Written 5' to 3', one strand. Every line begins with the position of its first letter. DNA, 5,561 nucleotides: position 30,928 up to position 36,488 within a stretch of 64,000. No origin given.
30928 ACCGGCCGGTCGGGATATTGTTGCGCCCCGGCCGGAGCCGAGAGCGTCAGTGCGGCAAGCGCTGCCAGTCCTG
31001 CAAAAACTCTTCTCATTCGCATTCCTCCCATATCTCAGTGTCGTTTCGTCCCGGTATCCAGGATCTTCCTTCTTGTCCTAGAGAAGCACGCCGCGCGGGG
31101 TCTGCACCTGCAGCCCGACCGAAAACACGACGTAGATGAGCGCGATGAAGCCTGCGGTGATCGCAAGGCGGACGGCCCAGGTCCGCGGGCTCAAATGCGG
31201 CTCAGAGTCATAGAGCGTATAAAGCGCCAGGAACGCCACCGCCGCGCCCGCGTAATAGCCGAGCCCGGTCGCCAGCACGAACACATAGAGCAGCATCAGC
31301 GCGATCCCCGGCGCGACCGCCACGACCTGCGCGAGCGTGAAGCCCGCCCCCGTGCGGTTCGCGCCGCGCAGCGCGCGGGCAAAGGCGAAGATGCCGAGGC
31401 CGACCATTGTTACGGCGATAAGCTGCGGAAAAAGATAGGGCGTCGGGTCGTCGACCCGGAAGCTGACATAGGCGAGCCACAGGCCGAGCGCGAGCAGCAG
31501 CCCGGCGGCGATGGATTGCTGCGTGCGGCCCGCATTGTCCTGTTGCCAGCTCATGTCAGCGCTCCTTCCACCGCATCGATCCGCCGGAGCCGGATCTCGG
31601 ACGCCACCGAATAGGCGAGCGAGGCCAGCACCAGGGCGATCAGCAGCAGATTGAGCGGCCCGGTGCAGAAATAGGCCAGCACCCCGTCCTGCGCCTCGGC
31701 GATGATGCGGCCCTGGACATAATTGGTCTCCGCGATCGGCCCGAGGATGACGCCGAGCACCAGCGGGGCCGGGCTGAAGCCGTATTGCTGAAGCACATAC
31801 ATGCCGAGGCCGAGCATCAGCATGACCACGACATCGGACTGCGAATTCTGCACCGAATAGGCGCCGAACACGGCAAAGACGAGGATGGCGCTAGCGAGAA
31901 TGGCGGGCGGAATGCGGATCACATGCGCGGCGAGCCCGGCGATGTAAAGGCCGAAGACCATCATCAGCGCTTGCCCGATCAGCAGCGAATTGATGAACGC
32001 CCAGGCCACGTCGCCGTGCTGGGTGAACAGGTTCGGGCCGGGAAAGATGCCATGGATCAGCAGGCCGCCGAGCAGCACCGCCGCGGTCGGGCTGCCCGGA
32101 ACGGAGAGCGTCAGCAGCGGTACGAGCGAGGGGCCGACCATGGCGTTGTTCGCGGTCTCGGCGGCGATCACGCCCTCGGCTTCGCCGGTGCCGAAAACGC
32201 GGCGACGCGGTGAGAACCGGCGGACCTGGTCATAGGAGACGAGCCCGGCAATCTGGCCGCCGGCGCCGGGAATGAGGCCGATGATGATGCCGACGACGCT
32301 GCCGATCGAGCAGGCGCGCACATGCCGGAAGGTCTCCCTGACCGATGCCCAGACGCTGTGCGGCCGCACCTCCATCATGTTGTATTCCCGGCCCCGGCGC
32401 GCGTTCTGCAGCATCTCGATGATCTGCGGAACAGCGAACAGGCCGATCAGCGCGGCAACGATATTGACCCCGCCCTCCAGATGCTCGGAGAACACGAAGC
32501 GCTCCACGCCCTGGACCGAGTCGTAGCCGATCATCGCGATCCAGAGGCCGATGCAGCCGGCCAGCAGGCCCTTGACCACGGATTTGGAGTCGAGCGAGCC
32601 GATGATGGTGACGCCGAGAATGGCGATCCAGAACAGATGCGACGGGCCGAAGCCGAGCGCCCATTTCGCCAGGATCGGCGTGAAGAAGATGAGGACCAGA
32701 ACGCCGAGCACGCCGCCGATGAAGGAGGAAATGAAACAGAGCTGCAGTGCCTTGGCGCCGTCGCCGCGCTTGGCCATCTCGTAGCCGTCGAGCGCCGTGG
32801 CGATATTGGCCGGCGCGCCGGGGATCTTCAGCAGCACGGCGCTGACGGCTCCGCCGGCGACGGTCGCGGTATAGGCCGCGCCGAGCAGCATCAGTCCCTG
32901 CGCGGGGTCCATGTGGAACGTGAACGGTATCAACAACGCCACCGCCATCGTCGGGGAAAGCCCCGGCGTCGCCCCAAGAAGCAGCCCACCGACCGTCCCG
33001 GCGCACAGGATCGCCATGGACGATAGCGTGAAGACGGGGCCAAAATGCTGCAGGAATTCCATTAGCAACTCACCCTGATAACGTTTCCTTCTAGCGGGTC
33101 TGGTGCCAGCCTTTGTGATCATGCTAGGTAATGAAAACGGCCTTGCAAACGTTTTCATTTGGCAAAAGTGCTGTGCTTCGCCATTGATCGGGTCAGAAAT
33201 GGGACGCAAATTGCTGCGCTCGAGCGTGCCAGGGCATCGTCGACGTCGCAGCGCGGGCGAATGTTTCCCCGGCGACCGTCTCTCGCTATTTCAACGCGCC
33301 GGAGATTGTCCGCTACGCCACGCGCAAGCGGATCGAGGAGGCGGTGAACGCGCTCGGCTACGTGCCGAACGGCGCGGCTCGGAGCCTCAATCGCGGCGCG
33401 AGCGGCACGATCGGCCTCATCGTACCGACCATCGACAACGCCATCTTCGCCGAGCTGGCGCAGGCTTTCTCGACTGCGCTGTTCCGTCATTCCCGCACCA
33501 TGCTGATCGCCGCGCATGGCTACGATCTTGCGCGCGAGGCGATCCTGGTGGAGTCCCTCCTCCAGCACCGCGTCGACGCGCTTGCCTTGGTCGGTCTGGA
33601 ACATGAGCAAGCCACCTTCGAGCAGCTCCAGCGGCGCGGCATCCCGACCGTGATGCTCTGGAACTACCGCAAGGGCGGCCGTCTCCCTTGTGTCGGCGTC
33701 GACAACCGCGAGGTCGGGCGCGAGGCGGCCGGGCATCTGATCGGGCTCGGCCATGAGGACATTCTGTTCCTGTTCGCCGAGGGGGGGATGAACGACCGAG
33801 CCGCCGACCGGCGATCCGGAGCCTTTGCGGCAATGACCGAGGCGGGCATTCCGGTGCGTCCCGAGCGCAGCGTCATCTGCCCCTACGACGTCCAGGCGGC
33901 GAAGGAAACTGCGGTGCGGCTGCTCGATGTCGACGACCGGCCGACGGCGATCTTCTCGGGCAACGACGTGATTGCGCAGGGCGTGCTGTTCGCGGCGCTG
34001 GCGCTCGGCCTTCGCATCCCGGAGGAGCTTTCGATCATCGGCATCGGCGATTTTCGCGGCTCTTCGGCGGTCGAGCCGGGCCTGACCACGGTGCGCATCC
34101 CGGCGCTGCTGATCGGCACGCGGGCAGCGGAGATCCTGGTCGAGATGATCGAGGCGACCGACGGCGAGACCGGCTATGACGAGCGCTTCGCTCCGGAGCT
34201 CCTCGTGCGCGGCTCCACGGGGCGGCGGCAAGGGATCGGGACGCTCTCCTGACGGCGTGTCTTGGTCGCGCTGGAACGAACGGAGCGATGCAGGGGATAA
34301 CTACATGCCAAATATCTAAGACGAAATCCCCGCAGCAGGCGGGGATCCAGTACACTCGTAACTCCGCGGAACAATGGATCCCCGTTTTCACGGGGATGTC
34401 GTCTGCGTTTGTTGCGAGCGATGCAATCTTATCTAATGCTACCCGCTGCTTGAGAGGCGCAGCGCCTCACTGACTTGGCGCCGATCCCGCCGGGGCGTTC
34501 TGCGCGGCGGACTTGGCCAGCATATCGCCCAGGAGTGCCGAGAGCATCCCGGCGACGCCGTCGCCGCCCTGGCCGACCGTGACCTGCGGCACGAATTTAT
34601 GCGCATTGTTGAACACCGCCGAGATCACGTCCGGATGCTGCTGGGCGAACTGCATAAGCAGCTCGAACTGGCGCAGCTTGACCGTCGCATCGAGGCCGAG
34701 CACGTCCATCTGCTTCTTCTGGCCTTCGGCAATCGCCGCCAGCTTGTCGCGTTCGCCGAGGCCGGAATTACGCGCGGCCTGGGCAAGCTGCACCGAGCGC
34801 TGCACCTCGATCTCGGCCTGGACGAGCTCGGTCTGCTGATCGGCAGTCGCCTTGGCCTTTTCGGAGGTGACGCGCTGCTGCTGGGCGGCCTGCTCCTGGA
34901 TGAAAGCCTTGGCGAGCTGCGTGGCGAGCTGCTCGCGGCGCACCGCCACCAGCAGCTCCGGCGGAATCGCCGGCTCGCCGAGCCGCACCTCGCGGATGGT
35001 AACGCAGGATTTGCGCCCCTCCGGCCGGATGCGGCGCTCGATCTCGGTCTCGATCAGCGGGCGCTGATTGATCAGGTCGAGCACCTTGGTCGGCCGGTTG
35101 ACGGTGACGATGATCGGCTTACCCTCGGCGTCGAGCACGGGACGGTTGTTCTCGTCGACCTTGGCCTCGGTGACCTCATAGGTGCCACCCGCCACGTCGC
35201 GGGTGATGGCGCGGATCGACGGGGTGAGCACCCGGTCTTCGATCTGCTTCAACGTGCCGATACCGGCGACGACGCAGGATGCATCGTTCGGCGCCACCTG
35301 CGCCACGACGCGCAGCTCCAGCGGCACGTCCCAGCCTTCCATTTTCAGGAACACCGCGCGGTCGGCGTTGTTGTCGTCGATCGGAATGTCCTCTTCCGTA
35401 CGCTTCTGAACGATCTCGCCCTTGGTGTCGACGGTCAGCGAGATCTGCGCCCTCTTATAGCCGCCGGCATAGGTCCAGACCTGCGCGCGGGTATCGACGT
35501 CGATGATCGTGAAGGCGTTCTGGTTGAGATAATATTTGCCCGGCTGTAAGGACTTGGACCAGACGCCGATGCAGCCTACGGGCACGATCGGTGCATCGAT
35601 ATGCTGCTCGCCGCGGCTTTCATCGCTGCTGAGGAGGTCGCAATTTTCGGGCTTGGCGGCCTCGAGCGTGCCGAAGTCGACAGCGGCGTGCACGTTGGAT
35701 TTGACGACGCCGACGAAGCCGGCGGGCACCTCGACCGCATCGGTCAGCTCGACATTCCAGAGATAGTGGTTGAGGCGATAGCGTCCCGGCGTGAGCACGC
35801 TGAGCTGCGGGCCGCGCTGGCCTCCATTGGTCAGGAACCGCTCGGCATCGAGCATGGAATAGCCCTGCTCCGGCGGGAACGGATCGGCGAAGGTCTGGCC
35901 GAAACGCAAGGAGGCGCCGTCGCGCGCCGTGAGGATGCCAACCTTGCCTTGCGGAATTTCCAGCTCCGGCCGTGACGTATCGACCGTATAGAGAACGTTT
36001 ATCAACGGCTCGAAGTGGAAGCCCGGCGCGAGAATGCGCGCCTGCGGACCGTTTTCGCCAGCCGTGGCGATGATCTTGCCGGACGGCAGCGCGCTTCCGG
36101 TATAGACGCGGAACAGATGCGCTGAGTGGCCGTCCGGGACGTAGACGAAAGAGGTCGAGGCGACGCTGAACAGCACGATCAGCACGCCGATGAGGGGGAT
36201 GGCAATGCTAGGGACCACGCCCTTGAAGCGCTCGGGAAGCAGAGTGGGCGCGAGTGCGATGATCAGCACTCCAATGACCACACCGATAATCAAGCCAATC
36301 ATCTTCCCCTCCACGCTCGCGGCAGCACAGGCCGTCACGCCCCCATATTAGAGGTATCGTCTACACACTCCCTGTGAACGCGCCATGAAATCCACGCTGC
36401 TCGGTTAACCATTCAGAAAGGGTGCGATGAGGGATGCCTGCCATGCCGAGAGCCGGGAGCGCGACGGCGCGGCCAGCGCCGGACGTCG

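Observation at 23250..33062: Ten-gene operon for sulfoacetate / sulfoacetaldehyde catabolism with an unusual enzyme and transporter set (tctABC, SauS-like ALDH, two-subunit SucCD-like ligase, xsc, ackA)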

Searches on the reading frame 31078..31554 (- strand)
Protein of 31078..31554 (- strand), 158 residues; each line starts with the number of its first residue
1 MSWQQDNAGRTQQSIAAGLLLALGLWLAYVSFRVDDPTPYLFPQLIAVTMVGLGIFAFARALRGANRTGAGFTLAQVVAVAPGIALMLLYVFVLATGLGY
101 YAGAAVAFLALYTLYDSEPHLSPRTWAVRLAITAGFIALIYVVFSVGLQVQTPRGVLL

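Call 3: search_protein_families(library=pfam, proteins=[window:31078-31554:-])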
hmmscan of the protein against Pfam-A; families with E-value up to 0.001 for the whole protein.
window:31078-31554:- (158 aa): 1 family
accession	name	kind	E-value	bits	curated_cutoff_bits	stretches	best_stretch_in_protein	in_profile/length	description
PF07331.16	TctB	-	3e-13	50.6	29.1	1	15-153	2-137/137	Tripartite tricarboxylate transporter TctB family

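Call 4: search_protein_families(library=ncbifam, proteins=[window:31078-31554:-])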
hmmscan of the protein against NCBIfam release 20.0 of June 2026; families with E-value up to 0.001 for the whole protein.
window:31078-31554:- (158 aa): 0 families

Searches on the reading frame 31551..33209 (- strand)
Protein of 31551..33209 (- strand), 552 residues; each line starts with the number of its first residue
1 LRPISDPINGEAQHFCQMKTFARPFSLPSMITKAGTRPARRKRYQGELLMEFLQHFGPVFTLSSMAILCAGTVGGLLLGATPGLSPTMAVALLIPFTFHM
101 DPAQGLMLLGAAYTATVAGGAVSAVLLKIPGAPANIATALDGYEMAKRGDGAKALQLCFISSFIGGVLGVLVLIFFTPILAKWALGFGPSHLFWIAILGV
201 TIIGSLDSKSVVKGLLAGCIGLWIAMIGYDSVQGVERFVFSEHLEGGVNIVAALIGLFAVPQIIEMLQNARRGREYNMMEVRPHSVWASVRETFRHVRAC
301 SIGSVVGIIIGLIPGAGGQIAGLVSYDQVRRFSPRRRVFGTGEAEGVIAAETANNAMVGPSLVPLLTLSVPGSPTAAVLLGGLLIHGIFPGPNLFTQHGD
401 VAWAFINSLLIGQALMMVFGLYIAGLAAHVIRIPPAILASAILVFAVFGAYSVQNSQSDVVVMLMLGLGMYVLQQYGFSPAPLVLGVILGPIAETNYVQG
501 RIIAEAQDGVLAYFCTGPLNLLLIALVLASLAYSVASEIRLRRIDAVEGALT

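Call 3: search_protein_families(library=pfam, proteins=[window:31551-33209:-])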
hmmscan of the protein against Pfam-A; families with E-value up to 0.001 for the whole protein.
window:31551-33209:- (552 aa): 1 family
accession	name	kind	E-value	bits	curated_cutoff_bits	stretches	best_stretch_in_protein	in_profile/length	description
PF01970.21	TctA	-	1.3e-133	446.2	28.9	1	66-485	2-423/423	Tripartite tricarboxylate transporter TctA family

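Call 4: search_protein_families(library=ncbifam, proteins=[window:31551-33209:-])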
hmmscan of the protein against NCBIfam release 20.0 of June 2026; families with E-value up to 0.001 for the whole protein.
window:31551-33209:- (552 aa): 0 families

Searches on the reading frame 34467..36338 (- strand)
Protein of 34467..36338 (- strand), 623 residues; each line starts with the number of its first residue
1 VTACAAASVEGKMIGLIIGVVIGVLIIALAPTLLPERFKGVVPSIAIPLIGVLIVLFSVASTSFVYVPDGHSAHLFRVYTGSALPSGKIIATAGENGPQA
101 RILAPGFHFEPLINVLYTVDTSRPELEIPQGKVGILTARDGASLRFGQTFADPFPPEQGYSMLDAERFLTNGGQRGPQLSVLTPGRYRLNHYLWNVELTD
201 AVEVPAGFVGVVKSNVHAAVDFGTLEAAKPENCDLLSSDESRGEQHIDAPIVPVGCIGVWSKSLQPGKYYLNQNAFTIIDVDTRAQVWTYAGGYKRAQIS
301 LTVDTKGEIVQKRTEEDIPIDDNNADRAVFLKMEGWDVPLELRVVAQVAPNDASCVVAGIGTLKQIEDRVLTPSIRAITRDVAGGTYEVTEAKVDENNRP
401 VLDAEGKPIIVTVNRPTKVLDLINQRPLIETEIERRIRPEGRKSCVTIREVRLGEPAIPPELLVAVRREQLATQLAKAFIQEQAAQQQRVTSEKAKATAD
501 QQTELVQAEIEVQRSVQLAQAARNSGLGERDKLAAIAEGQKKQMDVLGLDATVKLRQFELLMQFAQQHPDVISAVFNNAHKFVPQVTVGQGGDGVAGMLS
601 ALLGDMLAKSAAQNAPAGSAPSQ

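Call 3: search_protein_families(library=pfam, proteins=[window:34467-36338:-])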
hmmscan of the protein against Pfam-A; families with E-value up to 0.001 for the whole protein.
window:34467-36338:- (623 aa): 1 family
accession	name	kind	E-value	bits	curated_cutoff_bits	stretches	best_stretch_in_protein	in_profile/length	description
PF01145.31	Band_7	-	3.5e-08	34.2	23.6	0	333-486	55-175/176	SPFH domain / Band 7 family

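Call 4: search_protein_families(library=ncbifam, proteins=[window:34467-36338:-])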
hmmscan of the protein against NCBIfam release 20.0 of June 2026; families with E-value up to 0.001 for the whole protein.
window:34467-36338:- (623 aa): 0 families

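Call 48: search_protein_families(library=ncbifam, proteins=[window:34467-36338:-], max_evalue=0.00001)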
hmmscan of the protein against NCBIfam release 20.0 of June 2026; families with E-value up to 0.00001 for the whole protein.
window:34467-36338:- (623 aa): 0 families
